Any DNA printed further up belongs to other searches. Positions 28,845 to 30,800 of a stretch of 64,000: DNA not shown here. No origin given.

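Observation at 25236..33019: Split thiol:fumarate-reductase-like gene set joined to a full HdrA, next to fumarate hydratase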

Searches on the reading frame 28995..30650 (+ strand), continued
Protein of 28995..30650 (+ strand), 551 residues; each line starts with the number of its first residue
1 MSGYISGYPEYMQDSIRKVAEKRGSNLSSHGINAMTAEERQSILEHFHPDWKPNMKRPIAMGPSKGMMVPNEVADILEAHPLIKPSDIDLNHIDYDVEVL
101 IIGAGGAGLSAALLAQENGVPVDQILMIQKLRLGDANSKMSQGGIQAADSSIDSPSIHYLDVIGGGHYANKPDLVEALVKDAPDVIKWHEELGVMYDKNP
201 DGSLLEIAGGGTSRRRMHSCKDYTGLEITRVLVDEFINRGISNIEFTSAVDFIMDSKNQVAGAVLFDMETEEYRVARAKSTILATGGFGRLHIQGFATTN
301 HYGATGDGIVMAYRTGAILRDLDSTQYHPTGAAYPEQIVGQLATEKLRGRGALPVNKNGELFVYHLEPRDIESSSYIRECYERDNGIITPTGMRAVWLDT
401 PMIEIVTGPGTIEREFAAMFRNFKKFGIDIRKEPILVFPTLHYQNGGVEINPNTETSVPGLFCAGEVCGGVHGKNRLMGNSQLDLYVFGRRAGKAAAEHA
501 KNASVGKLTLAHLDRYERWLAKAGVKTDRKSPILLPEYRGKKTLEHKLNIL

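Call 17: search_solved_structures(query=window:28995-30650:+, max_evalue=1e-10, show_alignments=5)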
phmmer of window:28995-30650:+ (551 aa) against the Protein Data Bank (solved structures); distinct sequences matched with E-value up to 1e-10: 53.
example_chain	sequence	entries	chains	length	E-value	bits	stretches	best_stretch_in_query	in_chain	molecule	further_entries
7d6v_A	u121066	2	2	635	4.9e-59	203.7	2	94-370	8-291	Succinate dehydrogenase subunit A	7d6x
2b76_A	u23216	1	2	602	7.7e-50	173.3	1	96-506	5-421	Fumarate reductase flavoprotein subunit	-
3p4p_A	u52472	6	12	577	1.8e-49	172.1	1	96-506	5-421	Fumarate reductase flavoprotein subunit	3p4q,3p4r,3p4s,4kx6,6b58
1kf6_A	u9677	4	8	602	2.1e-49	171.9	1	96-506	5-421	FUMARATE REDUCTASE FLAVOPROTEIN | Fumarate reductase flavoprotein subunit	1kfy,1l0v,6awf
5vpn_A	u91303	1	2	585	4.6e-49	170.8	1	96-506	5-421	Fumarate reductase flavoprotein subunit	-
3cir_A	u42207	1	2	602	9.3e-49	169.8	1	96-506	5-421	Fumarate reductase flavoprotein subunit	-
8b6g_CA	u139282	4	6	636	4.3e-48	167.6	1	91-504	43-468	Succinate dehydrogenase [ubiquinone] flavoprotein subunit, mitochondrial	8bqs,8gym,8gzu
6lum_A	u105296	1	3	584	1.4e-47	165.8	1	97-504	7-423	Succinate dehydrogenase subunit A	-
1nek_A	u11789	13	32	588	1.6e-47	165.7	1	98-519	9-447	Succinate dehydrogenase flavoprotein subunit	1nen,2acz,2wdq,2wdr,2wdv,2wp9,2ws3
1chu_A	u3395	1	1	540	6e-47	163.8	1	95-494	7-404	PROTEIN (L-ASPARTATE OXIDASE)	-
1knp_A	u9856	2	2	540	5.5e-46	160.6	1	95-494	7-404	L-aspartate oxidase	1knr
5kxj_A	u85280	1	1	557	6.8e-46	160.3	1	96-493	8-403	L-aspartate oxidase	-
6vax_A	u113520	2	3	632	3.7e-44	154.6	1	93-498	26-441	Succinate dehydrogenase [ubiquinone] flavoprotein subunit, mitochondrial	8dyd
8gs8_A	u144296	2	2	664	4.1e-44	154.4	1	93-497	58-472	Succinate dehydrogenase [ubiquinone] flavoprotein subunit, mitochondrial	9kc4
8dye_A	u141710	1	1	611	5.2e-44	154.1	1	93-498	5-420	Succinate dehydrogenase [ubiquinone] flavoprotein subunit, mitochondrial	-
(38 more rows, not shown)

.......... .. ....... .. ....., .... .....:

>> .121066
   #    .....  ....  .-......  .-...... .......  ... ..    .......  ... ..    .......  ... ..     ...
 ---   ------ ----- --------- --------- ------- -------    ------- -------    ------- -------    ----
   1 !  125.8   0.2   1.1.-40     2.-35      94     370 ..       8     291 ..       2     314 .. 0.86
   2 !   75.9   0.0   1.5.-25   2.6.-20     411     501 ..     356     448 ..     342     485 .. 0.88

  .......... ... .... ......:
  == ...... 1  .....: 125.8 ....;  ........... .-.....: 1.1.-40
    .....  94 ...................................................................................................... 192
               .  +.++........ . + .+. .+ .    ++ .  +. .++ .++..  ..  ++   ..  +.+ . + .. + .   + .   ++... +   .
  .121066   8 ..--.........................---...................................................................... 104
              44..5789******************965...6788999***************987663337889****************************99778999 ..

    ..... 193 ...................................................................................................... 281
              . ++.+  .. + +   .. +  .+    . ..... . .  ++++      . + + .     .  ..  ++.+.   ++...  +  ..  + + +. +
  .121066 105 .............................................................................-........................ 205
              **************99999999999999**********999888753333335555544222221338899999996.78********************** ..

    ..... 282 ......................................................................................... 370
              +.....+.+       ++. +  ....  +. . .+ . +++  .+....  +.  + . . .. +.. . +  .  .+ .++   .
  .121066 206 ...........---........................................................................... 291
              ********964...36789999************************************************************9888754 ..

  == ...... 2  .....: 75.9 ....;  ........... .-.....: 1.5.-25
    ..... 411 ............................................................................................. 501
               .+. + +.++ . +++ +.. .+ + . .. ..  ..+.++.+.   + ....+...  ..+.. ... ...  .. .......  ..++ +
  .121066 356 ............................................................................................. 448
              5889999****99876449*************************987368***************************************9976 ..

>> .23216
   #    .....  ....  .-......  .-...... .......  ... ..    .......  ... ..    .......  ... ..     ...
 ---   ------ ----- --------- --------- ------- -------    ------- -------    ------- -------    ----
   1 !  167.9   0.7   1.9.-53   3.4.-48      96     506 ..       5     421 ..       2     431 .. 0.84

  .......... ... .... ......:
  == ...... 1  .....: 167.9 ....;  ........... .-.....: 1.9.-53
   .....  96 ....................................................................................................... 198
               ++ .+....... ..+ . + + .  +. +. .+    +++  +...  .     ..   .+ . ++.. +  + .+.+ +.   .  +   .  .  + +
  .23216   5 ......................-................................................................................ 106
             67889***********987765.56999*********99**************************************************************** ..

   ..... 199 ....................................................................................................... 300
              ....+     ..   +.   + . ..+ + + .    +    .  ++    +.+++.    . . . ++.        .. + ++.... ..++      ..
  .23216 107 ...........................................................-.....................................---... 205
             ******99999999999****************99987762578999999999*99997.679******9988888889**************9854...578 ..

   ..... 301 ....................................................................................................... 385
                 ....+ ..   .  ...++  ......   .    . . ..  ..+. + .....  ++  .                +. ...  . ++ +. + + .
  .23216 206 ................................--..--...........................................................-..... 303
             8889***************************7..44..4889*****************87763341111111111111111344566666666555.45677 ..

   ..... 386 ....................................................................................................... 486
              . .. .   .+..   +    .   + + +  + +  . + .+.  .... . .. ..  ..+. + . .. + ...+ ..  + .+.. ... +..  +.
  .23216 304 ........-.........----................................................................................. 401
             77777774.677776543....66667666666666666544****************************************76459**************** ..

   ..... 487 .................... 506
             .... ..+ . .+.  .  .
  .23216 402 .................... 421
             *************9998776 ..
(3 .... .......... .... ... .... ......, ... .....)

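Call 19: find_encoding_contigs(protein=P0036, flank=10000, max_places=2)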
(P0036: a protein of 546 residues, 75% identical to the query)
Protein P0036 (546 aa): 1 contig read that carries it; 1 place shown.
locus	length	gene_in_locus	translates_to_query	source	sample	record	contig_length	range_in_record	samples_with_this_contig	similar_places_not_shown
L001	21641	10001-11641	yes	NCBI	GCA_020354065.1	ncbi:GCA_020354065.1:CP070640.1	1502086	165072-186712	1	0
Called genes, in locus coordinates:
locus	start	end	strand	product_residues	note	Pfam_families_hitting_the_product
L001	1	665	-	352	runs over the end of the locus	PF00899:ThiF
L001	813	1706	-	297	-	PF01040:UbiA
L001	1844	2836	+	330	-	PF00348:polyprenyl_synt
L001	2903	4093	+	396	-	PF01266:DAO (weak), PF01946:Thi4 (weak), PF03486:HI0933_like (weak), PF05834:Lycopene_cycl, PF07992:Pyr_redox_2 (faint), PF12831:FAD_oxidored (weak), PF01494:FAD_binding_3 (weak), PF22578:GGR_cat, +1 more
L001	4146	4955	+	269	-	PF02634:FdhD-NarQ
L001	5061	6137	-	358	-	PF00180:Iso_dh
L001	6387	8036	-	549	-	PF01943:Polysacc_synt, PF13440:Polysacc_synt_3, PF01554:MatE (weak)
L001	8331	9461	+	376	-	-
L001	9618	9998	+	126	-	PF13237:Fer4_10, PF13534:Fer4_17 (faint), PF12797:Fer4_2 (faint), PF13183:Fer4_8 (faint), PF12838:Fer4_7, PF13187:Fer4_9, PF13484:Fer4_16 (faint)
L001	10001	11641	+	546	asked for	PF00890:FAD_binding_2, PF01266:DAO (weak), PF03486:HI0933_like (weak), PF07992:Pyr_redox_2 (faint)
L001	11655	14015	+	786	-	PF00890:FAD_binding_2, PF12831:FAD_oxidored, PF13450:NAD_binding_8 (weak), PF00037:Fer4 (weak), PF13187:Fer4_9, PF12838:Fer4_7, PF13237:Fer4_10, PF02662:FlpD, +15 more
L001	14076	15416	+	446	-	PF00390:malic, PF03949:Malic_M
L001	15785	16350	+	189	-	PF24038:DUF7347 (weak)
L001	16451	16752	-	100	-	PF00005:ABC_tran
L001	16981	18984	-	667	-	PF20773:InhA-like_MAM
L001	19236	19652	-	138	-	-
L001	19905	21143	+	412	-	PF00083:Sugar_tr (weak), PF07690:MFS_1, PF12832:MFS_1_like, PF07690:MFS_1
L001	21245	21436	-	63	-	-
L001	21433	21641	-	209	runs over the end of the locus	PF00391:PEP-utilizers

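Call 20: find_encoding_contigs(protein=P0018, flank=8000, max_places=2)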
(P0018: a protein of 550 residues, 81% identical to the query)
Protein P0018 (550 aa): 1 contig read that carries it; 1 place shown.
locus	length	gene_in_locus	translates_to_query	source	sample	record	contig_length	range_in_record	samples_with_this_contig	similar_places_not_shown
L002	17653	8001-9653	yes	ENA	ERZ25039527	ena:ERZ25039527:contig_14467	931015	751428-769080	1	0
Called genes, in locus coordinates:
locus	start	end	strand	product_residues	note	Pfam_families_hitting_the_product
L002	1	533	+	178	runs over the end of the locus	PF00719:Pyrophosphatase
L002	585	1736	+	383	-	PF00266:Aminotran_5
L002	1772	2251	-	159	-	-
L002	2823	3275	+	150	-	PF14588:YjgF_endoribonc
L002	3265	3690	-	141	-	-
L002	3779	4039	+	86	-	-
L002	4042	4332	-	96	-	PF13240:Zn_Ribbon_1, PF13248:Zn_ribbon_3 (faint), PF22570:LiaF-TM (weak)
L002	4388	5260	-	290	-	PF05681:Fumerase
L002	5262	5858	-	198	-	PF05683:Fumerase_C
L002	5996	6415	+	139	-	PF13183:Fer4_8, PF13237:Fer4_10, PF13187:Fer4_9, PF13534:Fer4_17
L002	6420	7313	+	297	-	PF02754:CCG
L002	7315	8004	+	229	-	PF13183:Fer4_8 (faint), PF13534:Fer4_17 (faint), PF00037:Fer4 (faint), PF14691:Fer4_20 (faint), PF13237:Fer4_10, PF12838:Fer4_7, PF13187:Fer4_9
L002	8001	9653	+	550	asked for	PF00890:FAD_binding_2, PF03486:HI0933_like (faint)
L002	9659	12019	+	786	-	PF13450:NAD_binding_8 (weak), PF00037:Fer4 (weak), PF12838:Fer4_7 (weak), PF13187:Fer4_9, PF00037:Fer4 (weak), PF12838:Fer4_7, PF13237:Fer4_10, PF02662:FlpD, +15 more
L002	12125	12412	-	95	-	-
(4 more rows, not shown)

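Call 21: find_encoding_contigs(protein=P0116, flank=8000, max_places=3)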
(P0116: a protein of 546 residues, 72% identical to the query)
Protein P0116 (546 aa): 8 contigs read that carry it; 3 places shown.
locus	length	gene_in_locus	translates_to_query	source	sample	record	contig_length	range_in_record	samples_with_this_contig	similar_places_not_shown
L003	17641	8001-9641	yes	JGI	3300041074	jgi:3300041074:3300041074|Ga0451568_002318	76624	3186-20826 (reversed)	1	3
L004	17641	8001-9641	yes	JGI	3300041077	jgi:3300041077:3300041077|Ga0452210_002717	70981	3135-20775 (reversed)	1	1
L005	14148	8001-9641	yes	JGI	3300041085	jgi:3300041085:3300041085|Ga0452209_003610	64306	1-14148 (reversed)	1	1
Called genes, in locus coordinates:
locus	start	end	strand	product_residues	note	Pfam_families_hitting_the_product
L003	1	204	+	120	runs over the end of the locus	-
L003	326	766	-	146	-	-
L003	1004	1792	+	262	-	PF01925:TauE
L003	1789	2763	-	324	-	PF04055:Radical_SAM, PF08608:Wyosine_form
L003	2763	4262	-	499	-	PF02074:Peptidase_M32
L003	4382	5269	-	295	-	PF05681:Fumerase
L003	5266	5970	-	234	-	PF05683:Fumerase_C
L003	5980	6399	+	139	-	PF13183:Fer4_8, PF13237:Fer4_10, PF13534:Fer4_17, PF13187:Fer4_9 (weak)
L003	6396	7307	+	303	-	PF02754:CCG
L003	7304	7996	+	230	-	PF13484:Fer4_16 (faint), PF13534:Fer4_17 (faint), PF00037:Fer4 (faint), PF13183:Fer4_8 (faint), PF14691:Fer4_20 (faint), PF12838:Fer4_7, PF13187:Fer4_9, PF13237:Fer4_10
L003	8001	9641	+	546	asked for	PF00890:FAD_binding_2, PF01266:DAO (faint), PF03486:HI0933_like (faint), PF07992:Pyr_redox_2 (faint)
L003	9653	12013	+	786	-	PF00890:FAD_binding_2 (weak), PF01266:DAO (weak), PF12831:FAD_oxidored (weak), PF13450:NAD_binding_8 (weak), PF12838:Fer4_7 (weak), PF12838:Fer4_7, PF13187:Fer4_9, PF02662:FlpD, +11 more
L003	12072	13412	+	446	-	PF00390:malic, PF03949:Malic_M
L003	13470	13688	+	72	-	-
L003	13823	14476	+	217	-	PF01865:PhoU_div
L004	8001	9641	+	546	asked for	PF00890:FAD_binding_2, PF01266:DAO (faint), PF03486:HI0933_like (faint), PF07992:Pyr_redox_2 (faint)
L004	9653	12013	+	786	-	PF00890:FAD_binding_2 (weak), PF01266:DAO (weak), PF12831:FAD_oxidored (weak), PF13450:NAD_binding_8 (weak), PF12838:Fer4_7 (weak), PF12838:Fer4_7, PF13187:Fer4_9, PF02662:FlpD, +11 more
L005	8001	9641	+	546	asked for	PF00890:FAD_binding_2, PF01266:DAO (faint), PF03486:HI0933_like (faint), PF07992:Pyr_redox_2 (faint)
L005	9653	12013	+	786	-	PF00890:FAD_binding_2 (weak), PF01266:DAO (weak), PF12831:FAD_oxidored (weak), PF13450:NAD_binding_8 (weak), PF12838:Fer4_7 (weak), PF12838:Fer4_7, PF13187:Fer4_9, PF02662:FlpD, +11 more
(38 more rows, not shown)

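Call 26: search_protein_representatives(protein=window:28995-30650:+)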
Query: 551 residues. Proteins with E-value up to 0.001 (for the whole library): 17897; up to 1e-10: 8057; up to 1e-30: 2212. The best 150 are listed.
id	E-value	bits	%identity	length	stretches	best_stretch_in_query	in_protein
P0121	3.7e-227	771.8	62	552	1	4-549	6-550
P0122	7.8e-150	516.6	48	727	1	27-535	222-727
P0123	2.7e-137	475.2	45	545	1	38-539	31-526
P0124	2.8e-120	419.0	56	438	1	190-539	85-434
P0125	6.2e-120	417.9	54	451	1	5-345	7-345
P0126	7.7e-118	411.0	58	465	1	98-432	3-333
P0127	3.8e-110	385.6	60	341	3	323-455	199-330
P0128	5.4e-110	385.1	43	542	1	39-539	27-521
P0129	3.7e-107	375.8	57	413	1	198-502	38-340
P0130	4.2e-107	375.6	56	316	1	5-316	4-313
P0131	9.0e-107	374.5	41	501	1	12-513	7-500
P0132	1.6e-103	363.8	42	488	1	33-502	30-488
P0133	2.5e-103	363.1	61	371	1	89-362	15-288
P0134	4.4e-102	359.0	43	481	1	23-498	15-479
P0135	1.5e-99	350.6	60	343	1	289-543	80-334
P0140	2.1e-88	313.9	41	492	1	60-503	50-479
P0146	5.6e-81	289.4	41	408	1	95-500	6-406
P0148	1.7e-80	287.7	37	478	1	35-502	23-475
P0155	2.9e-71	257.3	40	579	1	97-505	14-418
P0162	2.3e-69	251.0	37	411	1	97-503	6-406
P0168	1.8e-66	241.5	41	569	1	98-508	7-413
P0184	3.7e-62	227.3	38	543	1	98-503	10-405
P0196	2.2e-59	218.1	37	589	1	98-504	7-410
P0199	1.1e-58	215.8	37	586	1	97-501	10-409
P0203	5.3e-58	213.5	39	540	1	97-493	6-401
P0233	1.6e-53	198.7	36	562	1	96-504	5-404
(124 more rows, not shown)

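Call 27: list_cluster_members(proteins=[P0121, P0122, P0123, P0128, P0131, P0132, P0134, P0140, P0146, P0148])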
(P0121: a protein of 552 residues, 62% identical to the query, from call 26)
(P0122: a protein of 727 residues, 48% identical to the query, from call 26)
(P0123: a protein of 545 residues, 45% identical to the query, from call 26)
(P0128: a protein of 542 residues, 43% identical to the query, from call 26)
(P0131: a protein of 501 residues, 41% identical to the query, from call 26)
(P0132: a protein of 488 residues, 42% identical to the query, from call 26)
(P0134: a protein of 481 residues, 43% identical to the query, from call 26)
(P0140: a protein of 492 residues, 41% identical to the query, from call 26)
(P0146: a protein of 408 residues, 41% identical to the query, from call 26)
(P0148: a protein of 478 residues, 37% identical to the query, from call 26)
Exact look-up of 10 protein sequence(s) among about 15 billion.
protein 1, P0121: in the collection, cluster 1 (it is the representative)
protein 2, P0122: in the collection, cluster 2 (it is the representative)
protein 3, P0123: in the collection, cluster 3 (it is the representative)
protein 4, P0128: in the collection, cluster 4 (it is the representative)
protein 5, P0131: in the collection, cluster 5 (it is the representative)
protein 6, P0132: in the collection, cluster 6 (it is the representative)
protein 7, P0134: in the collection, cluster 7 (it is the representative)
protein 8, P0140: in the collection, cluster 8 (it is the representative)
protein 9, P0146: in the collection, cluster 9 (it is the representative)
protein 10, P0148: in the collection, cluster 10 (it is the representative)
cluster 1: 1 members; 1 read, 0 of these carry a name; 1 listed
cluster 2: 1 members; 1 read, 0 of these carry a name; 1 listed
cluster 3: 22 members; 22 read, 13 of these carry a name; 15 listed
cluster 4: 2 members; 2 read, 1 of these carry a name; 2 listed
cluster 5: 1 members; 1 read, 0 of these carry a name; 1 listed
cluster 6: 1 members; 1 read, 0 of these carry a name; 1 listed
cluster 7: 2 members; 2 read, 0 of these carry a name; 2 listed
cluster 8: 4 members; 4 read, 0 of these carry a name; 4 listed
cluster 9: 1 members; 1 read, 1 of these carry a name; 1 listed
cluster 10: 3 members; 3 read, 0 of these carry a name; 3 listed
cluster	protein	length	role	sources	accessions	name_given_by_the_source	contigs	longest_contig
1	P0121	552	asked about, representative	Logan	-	-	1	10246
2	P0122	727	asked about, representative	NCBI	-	-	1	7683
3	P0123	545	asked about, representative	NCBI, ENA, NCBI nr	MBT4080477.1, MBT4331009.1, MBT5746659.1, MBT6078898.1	MAG: FAD-binding protein [Gammaproteobacteria bacterium] | FAD-binding protein [Gammaproteobacteria bacterium]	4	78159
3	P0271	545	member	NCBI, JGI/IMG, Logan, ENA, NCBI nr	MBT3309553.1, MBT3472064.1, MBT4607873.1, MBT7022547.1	MAG: FAD-binding protein [Gammaproteobacteria bacterium] | succinate dehydrogenase / fumarate reductase flavoprotein subunit/L-aspartate oxidase | FAD-binding protein [Gammaproteobacteria bacterium]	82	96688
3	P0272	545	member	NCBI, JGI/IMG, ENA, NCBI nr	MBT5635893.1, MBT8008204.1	MAG: FAD-binding protein [Gammaproteobacteria bacterium] | FAD-binding protein [Gammaproteobacteria bacterium]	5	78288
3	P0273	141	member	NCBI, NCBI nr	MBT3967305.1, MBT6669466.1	MAG: FAD-binding protein, partial [Gammaproteobacteria bacterium] | FAD-binding protein [Gammaproteobacteria bacterium]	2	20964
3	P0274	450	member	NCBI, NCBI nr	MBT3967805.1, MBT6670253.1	MAG: FAD-binding protein, partial [Gammaproteobacteria bacterium] | FAD-binding protein [Gammaproteobacteria bacterium]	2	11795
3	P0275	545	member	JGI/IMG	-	succinate dehydrogenase / fumarate reductase flavoprotein subunit/L-aspartate oxidase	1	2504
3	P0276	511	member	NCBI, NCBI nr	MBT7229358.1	MAG: FAD-binding protein, partial [Gammaproteobacteria bacterium] | FAD-binding protein [Gammaproteobacteria bacterium]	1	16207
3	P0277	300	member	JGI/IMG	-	succinate dehydrogenase / fumarate reductase flavoprotein subunit/L-aspartate oxidase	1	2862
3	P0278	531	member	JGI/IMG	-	succinate dehydrogenase / fumarate reductase flavoprotein subunit/L-aspartate oxidase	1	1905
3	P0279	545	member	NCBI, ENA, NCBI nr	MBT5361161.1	MAG: FAD-binding protein [Gammaproteobacteria bacterium] | FAD-binding protein [Gammaproteobacteria bacterium]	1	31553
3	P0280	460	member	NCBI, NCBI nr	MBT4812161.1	MAG: FAD-binding protein, partial [Thiotrichales bacterium] | FAD-binding protein [Thiotrichales bacterium]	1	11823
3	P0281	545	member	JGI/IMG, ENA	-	succinate dehydrogenase / fumarate reductase flavoprotein subunit/L-aspartate oxidase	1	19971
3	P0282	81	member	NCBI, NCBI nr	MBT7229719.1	MAG: L-aspartate oxidase, partial [Gammaproteobacteria bacterium] | L-aspartate oxidase [Gammaproteobacteria bacterium]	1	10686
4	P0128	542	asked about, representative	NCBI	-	-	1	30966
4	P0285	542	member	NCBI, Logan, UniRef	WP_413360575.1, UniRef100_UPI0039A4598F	FAD-binding protein [Prochlorococcus sp. MIT 1201] | FAD-binding protein n=1 Tax=Prochlorococcus sp. MIT 1201 TaxID=3082535 RepID=UPI0039A4598F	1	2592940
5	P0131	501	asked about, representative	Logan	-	-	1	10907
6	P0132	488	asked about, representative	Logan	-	-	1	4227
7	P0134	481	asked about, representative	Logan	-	-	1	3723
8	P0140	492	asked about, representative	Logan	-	-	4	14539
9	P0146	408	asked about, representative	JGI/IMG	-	succinate dehydrogenase / fumarate reductase flavoprotein subunit/L-aspartate oxidase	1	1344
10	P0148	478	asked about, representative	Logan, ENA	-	-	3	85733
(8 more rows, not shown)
